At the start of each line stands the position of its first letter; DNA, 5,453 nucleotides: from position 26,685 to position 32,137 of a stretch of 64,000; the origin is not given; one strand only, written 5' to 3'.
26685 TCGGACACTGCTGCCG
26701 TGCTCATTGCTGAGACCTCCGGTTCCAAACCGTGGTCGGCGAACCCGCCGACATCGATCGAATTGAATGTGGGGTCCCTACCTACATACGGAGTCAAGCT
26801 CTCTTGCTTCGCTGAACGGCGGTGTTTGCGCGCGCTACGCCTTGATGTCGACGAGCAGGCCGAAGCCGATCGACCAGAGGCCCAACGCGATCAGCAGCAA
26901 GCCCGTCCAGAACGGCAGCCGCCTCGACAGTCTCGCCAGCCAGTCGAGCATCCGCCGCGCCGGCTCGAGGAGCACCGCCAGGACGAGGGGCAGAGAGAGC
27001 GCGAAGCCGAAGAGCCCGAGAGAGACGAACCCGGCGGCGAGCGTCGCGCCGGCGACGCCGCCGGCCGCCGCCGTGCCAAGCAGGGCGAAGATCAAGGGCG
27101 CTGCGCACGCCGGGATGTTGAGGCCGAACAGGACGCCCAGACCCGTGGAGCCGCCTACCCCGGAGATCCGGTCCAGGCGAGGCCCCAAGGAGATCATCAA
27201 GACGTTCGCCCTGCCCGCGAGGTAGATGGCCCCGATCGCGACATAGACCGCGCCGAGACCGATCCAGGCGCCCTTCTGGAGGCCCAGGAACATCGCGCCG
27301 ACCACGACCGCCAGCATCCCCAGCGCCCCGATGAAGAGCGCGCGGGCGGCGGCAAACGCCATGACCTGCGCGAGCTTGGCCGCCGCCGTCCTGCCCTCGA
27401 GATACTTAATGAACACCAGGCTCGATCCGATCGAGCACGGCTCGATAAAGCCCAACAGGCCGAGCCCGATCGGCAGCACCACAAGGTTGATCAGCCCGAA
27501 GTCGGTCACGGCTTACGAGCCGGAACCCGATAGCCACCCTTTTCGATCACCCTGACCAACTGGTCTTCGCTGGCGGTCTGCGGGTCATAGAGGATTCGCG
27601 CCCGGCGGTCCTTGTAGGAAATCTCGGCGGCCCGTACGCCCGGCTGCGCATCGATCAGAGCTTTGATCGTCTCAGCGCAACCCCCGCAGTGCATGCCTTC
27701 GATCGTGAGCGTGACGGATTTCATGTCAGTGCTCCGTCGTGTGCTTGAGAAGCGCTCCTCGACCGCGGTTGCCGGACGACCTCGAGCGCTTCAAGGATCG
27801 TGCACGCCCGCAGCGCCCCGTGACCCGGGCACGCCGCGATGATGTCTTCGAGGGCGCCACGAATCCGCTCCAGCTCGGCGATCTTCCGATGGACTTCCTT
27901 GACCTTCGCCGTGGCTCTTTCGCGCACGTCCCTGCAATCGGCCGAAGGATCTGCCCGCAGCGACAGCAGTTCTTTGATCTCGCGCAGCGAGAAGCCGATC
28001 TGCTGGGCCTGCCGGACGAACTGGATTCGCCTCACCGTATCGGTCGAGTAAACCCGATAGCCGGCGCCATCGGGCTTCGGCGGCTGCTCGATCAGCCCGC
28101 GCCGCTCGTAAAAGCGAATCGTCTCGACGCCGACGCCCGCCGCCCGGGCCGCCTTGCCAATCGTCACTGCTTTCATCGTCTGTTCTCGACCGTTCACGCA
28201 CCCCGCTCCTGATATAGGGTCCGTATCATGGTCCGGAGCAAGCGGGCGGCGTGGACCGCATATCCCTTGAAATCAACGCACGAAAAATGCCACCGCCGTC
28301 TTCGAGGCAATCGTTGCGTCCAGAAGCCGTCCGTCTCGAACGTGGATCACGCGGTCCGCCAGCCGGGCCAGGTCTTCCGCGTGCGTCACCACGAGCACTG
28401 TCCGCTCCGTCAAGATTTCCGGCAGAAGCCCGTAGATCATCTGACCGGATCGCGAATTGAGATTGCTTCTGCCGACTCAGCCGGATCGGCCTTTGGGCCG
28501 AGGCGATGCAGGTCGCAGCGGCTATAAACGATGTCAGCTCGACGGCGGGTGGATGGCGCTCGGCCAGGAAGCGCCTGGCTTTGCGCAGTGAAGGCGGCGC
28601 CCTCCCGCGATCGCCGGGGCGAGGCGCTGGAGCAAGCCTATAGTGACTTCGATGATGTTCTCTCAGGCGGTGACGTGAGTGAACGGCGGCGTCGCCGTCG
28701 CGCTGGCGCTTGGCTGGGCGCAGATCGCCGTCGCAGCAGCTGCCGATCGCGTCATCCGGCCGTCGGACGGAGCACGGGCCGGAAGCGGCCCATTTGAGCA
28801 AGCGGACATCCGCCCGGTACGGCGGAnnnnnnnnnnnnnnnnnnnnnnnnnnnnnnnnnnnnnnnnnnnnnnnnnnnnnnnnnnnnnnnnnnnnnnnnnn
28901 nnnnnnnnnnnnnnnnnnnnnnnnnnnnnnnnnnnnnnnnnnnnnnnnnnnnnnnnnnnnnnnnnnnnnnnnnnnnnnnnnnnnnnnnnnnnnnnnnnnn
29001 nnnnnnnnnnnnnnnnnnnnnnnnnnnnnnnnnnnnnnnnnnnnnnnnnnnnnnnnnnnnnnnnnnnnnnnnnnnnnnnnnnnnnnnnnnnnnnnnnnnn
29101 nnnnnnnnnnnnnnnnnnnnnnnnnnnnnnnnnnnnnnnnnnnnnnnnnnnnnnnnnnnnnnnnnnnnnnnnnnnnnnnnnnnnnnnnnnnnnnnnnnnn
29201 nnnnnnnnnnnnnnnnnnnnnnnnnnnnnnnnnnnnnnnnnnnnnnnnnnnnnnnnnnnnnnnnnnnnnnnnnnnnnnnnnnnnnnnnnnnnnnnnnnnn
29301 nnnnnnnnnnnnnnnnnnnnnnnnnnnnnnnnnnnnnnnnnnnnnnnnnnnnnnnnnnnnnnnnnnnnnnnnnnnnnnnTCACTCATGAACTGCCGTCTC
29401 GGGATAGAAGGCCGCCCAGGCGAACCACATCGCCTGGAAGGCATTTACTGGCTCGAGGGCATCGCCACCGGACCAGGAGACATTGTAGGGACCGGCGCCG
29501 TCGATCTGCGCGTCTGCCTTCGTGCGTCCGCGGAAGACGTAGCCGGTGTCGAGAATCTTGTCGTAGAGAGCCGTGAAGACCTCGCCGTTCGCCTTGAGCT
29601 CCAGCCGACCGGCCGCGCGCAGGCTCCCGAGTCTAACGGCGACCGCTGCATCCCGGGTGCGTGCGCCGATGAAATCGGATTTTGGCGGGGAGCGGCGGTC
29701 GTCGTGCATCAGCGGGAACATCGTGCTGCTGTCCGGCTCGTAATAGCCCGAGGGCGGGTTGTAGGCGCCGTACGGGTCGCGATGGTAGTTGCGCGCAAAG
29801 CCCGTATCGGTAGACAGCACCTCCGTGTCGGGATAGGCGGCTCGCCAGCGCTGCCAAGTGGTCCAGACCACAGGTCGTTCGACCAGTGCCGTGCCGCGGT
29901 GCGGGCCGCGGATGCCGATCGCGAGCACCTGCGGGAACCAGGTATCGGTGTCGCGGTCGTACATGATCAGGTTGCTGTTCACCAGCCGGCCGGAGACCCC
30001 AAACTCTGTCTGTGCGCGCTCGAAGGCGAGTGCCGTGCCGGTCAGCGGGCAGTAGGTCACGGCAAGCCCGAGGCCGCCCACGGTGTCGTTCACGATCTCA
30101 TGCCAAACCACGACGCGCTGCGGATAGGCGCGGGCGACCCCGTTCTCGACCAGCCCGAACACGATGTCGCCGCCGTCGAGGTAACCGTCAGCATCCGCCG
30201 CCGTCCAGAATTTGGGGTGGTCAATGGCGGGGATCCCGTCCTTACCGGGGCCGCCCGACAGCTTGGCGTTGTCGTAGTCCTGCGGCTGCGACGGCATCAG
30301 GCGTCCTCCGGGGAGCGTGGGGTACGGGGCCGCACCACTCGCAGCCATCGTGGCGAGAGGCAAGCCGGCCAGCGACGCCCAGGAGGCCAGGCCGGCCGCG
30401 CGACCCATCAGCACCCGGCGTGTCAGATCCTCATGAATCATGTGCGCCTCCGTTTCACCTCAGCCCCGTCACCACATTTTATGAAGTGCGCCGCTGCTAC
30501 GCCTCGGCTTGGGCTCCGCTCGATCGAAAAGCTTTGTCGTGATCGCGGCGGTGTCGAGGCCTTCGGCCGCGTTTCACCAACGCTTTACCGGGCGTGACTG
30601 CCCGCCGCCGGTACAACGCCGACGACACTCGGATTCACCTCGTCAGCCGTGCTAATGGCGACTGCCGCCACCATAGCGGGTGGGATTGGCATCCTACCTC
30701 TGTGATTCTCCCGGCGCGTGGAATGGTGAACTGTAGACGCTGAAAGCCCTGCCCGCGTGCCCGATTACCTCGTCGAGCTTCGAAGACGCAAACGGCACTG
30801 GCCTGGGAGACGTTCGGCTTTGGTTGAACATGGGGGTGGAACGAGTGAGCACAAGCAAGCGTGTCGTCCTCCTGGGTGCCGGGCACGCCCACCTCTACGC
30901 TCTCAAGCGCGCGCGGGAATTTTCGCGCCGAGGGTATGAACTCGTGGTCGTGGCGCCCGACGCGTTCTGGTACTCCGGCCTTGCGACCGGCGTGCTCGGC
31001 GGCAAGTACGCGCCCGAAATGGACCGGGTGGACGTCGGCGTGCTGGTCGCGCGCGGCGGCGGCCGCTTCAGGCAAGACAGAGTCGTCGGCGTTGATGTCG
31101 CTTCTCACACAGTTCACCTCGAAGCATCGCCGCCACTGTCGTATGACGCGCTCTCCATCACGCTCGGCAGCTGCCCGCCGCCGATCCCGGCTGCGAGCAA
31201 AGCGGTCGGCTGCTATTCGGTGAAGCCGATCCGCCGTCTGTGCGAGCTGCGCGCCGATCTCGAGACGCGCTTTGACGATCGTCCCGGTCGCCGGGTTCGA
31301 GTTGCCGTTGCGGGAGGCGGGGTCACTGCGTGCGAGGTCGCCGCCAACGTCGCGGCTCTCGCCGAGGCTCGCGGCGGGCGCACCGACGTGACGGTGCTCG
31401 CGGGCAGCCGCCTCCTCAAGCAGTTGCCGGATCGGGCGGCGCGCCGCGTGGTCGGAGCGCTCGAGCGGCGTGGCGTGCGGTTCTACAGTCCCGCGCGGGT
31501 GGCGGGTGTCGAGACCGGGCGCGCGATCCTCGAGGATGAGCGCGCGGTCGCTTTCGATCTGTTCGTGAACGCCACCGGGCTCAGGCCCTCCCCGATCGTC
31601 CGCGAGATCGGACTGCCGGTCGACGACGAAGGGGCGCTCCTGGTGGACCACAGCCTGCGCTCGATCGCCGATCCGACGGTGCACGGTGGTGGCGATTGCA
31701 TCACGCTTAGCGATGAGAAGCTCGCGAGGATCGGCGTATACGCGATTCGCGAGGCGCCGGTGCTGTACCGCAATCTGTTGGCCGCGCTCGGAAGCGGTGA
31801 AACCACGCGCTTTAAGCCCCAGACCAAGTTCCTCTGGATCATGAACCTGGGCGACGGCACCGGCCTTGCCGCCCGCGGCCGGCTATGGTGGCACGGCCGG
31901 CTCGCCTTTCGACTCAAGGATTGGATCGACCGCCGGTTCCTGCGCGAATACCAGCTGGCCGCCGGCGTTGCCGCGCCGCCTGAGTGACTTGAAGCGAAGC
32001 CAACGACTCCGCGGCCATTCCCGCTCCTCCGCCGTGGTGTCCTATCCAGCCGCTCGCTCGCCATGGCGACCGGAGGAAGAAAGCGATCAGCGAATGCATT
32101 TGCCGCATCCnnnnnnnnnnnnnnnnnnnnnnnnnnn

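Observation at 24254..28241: Hg/Pb-type MerR operon driving an HMA protein, a CcdA-like membrane protein and a P1B-ATPase with a YPC motif instead of CPC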

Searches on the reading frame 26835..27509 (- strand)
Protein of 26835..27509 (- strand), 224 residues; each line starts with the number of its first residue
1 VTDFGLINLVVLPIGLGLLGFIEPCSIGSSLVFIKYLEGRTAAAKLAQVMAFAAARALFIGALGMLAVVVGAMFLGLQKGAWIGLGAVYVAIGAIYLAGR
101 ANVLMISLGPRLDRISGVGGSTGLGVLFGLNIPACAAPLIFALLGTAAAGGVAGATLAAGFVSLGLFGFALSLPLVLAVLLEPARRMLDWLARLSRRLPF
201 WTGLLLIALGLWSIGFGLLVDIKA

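Call 3: search_protein_families(library=pfam, proteins=[window:26835-27509:-])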
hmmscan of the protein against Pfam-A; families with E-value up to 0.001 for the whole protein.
window:26835-27509:- (224 aa): 0 families

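Call 4: search_protein_families(library=ncbifam, proteins=[window:26835-27509:-])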
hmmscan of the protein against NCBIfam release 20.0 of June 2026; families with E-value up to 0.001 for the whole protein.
window:26835-27509:- (224 aa): 0 families

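Call 21: search_protein_families(library=pfam, proteins=[window:26835-27509:-], max_evalue=10)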
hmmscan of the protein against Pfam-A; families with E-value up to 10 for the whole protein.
window:26835-27509:- (224 aa): 0 families

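Call 22: find_homologous_proteins(query=window:26835-27509:-, max_evalue=0.001)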
Query window:26835-27509:- (224 aa): 2121 proteins with E <= 0.001 among 8000 candidates; the best 120 are listed.
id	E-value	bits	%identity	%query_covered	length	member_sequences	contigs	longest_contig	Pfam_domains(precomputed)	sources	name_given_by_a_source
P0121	2.5e-127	441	100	100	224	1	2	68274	-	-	-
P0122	4.3e-126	437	100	100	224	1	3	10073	-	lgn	-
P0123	2.6e-106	372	85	100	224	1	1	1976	-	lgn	-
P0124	7.3e-106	371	84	100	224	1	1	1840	-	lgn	-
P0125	3.6e-105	369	83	100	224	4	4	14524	-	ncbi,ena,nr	ncbi:MAG TPA: hypothetical protein VE597_01145 [Geminicoccaceae bacterium]|nr:hypothetical protein [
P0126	5.9e-105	368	84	100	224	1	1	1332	-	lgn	-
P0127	8.7e-103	361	81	100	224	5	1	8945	-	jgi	jgi:cytochrome c-type biogenesis protein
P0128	9.7e-103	361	82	100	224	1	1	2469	-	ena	-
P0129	4.5e-102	359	82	100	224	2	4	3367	-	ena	-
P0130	4.9e-101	355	81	100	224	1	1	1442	-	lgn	-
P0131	1.9e-100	353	82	100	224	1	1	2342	-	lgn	-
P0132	1.7e-99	350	81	100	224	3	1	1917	-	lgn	-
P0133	2.6e-99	350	81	100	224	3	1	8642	-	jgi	jgi:cytochrome c-type biogenesis protein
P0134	4.9e-99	349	79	100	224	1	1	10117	-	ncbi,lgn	-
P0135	1.5e-97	344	79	100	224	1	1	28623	-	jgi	jgi:cytochrome c-type biogenesis protein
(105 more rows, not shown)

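Call 56: predict_structure(alignment_id=A2)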
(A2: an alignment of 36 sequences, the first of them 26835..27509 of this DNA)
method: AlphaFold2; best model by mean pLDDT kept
length: 224 residues; sequences in the alignment: 36
mean_pLDDT: 67.9   pTM: 0.58
mean pLDDT of the five models: 67.9, 63.4, 60.7, 55.4, 55.0
residues with pLDDT >= 90: 0; 70-90: 111; 50-70: 99; < 50: 14
segments of 3 or more residues with pLDDT < 50: 105-118
pLDDT, mean of each block of 10 residues (from residue 1): 64 72 67 75 81 79 72 64 72 74 49 50 61 59 59 64 78 77 75 65 74 72 53
secondary structure, 60 per line:
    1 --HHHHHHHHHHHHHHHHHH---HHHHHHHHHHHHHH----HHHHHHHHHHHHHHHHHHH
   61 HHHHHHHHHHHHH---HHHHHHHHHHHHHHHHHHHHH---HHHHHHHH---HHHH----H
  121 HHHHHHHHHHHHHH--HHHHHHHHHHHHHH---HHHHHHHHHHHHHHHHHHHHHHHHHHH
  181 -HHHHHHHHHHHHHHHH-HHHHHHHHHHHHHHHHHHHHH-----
elements in order: H3-20 H24-37 H42-73 H77-97 H101-108 H112-115 H120-134 H137-150 H154-180 H182-197 H199-219

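Call 63: fold_search(model_id=the predicted structure, library=pdb)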
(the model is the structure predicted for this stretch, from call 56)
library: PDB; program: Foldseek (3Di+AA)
matches with E <= 10: 253; with E <= 0.001: 0
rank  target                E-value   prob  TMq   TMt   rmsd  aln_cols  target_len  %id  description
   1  6zgs_A                2.6e-01  0.75  0.33  0.22   8.9       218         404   18  Crystal structure of a MFS transporter with bound 3-phenylpropanoic acid at 2.39 Angstroem resolution (released 2021-10-20)
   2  6hcl_A                3.9e-01  0.25  0.23  0.16  16.0       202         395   19  Crystal structure of a MFS transporter with Ligand at 2.69 Angstroem resolution (released 2019-07-03)
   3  6zgr_B                4.1e-01  0.25  0.23  0.17  16.7       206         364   19  Crystal structure of a MFS transporter with bound 1-hydroxynaphthalene-2-carboxylic acid at 2.67 Angstroem resolution (released 2021-10-20)
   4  3ob6_B                4.3e-01  0.10  0.16  0.10  18.2       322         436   17  Structure of AdiC(N101A) in the open-to-out Arg+ bound conformation (released 2011-03-16)
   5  6g9x_A                5.1e-01  0.23  0.23  0.16  15.8       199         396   18  Crystal structure of a MFS transporter at 2.54 Angstroem resolution (released 2019-07-03)
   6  6iu3                  6.4e-01  0.47  0.32  0.32  21.8       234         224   14  Crystal structure of iron transporter VIT1 with zinc ions (released 2019-02-06)
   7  6iu4                  6.7e-01  0.51  0.34  0.34  21.4       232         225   15  Crystal structure of iron transporter VIT1 with cobalt ion (released 2019-02-06)
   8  6t1z                  7.0e-01  0.41  0.28  0.20   9.2       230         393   16  LmrP from L. lactis, in an outward-open conformation, bound to Hoechst 33342 (released 2020-07-29)
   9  8e6m                  7.4e-01  0.09  0.17  0.13  19.2       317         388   13  X-ray structure of the Deinococcus radiodurans Nramp/MntH divalent transition metal transporter WT in an inward-open, ca (released 2023-05-03)
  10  8qct                  8.1e-01  0.25  0.27  0.16  14.4       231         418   14  Cryo-EM structure of the inward-facing choline-bound FLVCR1 (released 2024-04-17)
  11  8e6l                  8.1e-01  0.13  0.22  0.15  19.2       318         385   15  X-ray structure of the Deinococcus radiodurans Nramp/MntH divalent transition metal transporter D296A mutant in an inwar (released 2023-05-03)
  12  6d9w_A                8.4e-01  0.09  0.19  0.14  20.4       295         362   17  Crystal structure of Deinococcus radiodurans MntH, an Nramp-family transition metal transporter, in the inward-open ap (released 2019-02-13)
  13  8goe                  1.1e+00  0.33  0.28  0.19  10.3       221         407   13  Structure of hSLC19A1+5-MTHF (released 2022-10-05)
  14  8e6h                  1.1e+00  0.07  0.15  0.11  20.6       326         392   14  X-ray structure of the Deinococcus radiodurans Nramp/MntH divalent transition metal transporter A47W mutant in an occlud (released 2023-05-03)
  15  5tsa                  1.1e+00  0.08  0.18  0.17  20.7       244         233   16  Crystal structure of the Zrt-/Irt-like protein from Bordetella bronchiseptica with bound Zn2+ (released 2017-09-20)
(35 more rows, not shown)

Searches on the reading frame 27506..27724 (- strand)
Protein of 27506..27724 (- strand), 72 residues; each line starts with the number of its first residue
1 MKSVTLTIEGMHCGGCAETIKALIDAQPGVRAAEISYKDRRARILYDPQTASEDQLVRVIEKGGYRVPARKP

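Call 3: search_protein_families(library=pfam, proteins=[window:27506-27724:-])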
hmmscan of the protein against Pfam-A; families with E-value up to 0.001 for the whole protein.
window:27506-27724:- (72 aa): 1 family
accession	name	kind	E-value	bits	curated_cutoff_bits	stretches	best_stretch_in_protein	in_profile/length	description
PF00403.32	HMA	-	9.4e-15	55.2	24.8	1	5-65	1-61/62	Heavy-metal-associated domain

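Call 4: search_protein_families(library=ncbifam, proteins=[window:27506-27724:-])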
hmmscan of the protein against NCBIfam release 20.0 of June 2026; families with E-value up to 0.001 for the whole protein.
window:27506-27724:- (72 aa): 12 families
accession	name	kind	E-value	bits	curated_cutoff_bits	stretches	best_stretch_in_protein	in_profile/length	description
NF041115.1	UxxU_metal_bind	equivalog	1.2e-19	70.2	95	1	2-66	4-68/74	metal-binding (seleno)protein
NF033556.1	MerTP_fusion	equivalog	1.2e-13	51.1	180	1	2-67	120-185/186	mercuric transport protein MerTP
NF033795.1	chaper_CopZ_Bs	exception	1.1e-11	44.8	91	1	4-67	2-65/66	copper chaperone CopZ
NF033794.2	chaper_CopZ_Eh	exception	5.5e-11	42.4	95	1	5-66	3-64/68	copper chaperone CopZ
NF010311.1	PRK13748.1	subfamily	8.5e-11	41.4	600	1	5-67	2-63/560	mercury(II) reductase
TIGR02052.1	MerP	equivalog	1.4e-09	38.3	92.55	1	2-66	23-87/92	mercury resistance system periplasmic binding protein MerP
NF047957.1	CopZ_AFE_1862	equivalog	1.7e-09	37.9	85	1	5-67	2-61/62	CopZ family metallochaperone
NF045683.1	MerT_CopZ_Se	exception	2.8e-07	30.2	375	1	2-67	162-227/235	MerT/CopZ fusion-like heavy metal transport selenoprotein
NF007952.0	PRK10671.1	equivalog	3.7e-06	25.4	1316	1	3-66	4-62/838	copper-exporting P-type ATPase CopA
TIGR00003.1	TIGR00003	subfamily_domain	1.4e-05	25.2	62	1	4-67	2-65/66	copper ion binding protein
NF033781.1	chaper_CopP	exception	0.00037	20.6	112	1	4-67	2-64/65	copper-binding metallochaperone CopP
NF008262.1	PRK11033.1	equivalog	0.00045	18.8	1005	1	4-67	43-104/731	zinc/cadmium/mercury/lead-transporting ATPase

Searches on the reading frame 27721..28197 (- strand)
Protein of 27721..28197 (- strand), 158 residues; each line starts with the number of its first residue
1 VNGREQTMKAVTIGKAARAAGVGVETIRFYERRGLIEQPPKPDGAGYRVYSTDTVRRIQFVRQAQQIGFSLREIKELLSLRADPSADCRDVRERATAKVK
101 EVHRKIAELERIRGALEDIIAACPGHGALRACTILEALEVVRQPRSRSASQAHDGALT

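Call 3: search_protein_families(library=pfam, proteins=[window:27721-28197:-])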
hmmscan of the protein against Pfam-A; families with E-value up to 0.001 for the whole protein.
window:27721-28197:- (158 aa): 3 families
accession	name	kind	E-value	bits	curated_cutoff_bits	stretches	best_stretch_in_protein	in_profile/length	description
PF09278.17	MerR-DNA-bind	-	3.2e-20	72.9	25.4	1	55-118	1-64/65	MerR, DNA binding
PF13411.12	MerR_1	-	1.6e-18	67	21.6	1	12-79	2-67/69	MerR HTH family regulatory protein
PF00376.29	MerR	-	3.4e-11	43.2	28.2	1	12-50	1-38/38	MerR family regulatory protein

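Call 4: search_protein_families(library=ncbifam, proteins=[window:27721-28197:-])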
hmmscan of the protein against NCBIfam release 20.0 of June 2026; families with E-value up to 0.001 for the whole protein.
window:27721-28197:- (158 aa): 16 families
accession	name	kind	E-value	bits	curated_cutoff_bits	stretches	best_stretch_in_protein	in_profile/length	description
TIGR02051.1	MerR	equivalog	3.2e-39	134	150.85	1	12-138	1-124/124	mercury resistance transcriptional regulator MerR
TIGR02044.1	CueR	equivalog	4.5e-34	117.3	147.4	1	12-138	2-126/127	Cu(I)-responsive transcriptional regulator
NF007069.0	PRK09514.1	equivalog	1.1e-33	116.1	143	1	12-142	3-134/141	Zn(2+)-responsive transcriptional regulator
TIGR02043.1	ZntR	equivalog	3.1e-32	111.5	167.95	1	12-139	3-131/131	Zn(2+)-responsive transcriptional regulator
NF010315.0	PRK13752.1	subfamily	2e-31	109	261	1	5-144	2-138/144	mercury resistance transcriptional regulator MerR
TIGR02047.1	CadR-PbrR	equivalog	4.9e-29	100.9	151.45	1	12-138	2-127/127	Cd(II)/Pb(II)-responsive transcriptional regulator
NF007590.0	PRK10227.1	equivalog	1.7e-25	89.6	244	1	13-140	3-128/135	Cu(I)-responsive transcriptional regulator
TIGR01950.1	SoxR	equivalog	3e-18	65.9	116.9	1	11-135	2-123/142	redox-sensitive transcriptional activator SoxR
TIGR02054.1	MerD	equivalog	4.3e-11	43.4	103.65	1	8-111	1-101/120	mercuric resistance transcriptional repressor MerD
NF047375.1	HeatShock_HspR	equivalog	8.1e-10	38.6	105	1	12-93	5-81/92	heat shock protein transcriptional repressor HspR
NF041849.1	trans_regNmlR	equivalog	4.1e-09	36.5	175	1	13-116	3-105/117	stress response transcriptional regulator NmlR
NF053782.1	ChlnTransRegdde3219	equivalog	2.9e-08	33.6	450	1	10-118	6-111/278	choline utilization transcriptional activator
NF050798.1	TF_FtsR_Actino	equivalog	3e-08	34.1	150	1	23-99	18-94/223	transcriptional regulator FtsR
NF033783.1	coreg_MerD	equivalog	5.7e-08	33.2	170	1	8-119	1-105/121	mercury resistance co-regulator MerD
NF047377.1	heat_HspR_dupli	exception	1.5e-07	31.2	300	1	14-110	9-104/214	heat shock protein transcriptional repressor HspR, fused homodimer type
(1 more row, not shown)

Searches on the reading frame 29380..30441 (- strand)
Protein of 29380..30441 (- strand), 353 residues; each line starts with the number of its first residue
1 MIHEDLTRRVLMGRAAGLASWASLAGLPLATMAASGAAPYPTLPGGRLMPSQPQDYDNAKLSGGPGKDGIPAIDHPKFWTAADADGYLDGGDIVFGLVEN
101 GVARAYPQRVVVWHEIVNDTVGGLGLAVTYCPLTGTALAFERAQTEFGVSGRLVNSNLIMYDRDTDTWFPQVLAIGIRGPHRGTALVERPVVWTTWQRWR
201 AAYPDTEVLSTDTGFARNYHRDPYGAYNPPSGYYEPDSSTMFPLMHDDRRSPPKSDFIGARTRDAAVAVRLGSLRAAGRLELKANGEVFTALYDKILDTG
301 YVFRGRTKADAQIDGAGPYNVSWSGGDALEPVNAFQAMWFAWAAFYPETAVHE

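Call 3: search_protein_families(library=pfam, proteins=[window:29380-30441:-])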
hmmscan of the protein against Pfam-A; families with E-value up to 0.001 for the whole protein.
window:29380-30441:- (353 aa): 1 family
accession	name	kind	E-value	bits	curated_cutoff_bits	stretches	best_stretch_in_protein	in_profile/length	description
PF11376.13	DUF3179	-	1.7e-92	310.4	27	1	67-349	1-292/292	Protein of unknown function (DUF3179)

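Call 4: search_protein_families(library=ncbifam, proteins=[window:29380-30441:-])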
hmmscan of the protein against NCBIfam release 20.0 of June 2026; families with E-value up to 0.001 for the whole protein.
window:29380-30441:- (353 aa): 0 families

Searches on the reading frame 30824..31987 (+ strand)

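Call 55: search_protein_families(library=pfam, proteins=[window:30824-31987:+])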
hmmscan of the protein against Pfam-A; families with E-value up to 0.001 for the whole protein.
window:30824-31987:+ (387 aa): 2 families
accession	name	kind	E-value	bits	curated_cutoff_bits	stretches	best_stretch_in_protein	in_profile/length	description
PF07992.20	Pyr_redox_2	-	6.5e-29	101.7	26.1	1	13-297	2-278/291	Pyridine nucleotide-disulphide oxidoreductase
PF00070.33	Pyr_redox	-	1.1e-07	32.6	22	1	159-231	1-68/82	Pyridine nucleotide-disulphide oxidoreductase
